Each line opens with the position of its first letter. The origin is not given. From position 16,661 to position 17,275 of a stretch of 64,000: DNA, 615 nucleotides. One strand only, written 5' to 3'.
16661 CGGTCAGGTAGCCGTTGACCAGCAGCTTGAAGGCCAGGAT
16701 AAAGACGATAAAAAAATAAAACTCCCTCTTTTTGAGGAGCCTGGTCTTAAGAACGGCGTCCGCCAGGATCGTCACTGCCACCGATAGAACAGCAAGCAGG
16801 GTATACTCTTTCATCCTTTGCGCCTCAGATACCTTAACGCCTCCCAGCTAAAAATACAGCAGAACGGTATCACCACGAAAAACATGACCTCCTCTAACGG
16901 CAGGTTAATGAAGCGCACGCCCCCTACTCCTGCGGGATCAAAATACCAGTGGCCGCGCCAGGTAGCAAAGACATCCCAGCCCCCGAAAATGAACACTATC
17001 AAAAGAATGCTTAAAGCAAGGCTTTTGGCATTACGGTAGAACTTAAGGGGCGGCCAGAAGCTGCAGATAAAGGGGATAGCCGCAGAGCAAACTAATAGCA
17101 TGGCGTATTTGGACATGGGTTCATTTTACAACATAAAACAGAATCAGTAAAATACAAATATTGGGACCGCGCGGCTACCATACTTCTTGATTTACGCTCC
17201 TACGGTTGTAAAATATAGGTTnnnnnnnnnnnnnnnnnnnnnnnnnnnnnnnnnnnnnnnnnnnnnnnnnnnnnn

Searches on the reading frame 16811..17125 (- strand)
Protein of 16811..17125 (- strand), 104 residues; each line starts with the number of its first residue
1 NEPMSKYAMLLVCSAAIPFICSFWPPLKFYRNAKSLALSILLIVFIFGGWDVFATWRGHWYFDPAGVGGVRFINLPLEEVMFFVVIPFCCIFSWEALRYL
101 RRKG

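Call 83: search_protein_families(library=pfam, proteins=[window:16811-17125:-], max_evalue=0.01)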
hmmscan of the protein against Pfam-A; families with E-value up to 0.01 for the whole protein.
window:16811-17125:- (104 aa): 1 family
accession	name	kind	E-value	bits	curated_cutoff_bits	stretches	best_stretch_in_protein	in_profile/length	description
PF18916.5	Lycopene_cyc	-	5.6e-12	46.5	27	1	7-95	4-90/92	Lycopene cyclase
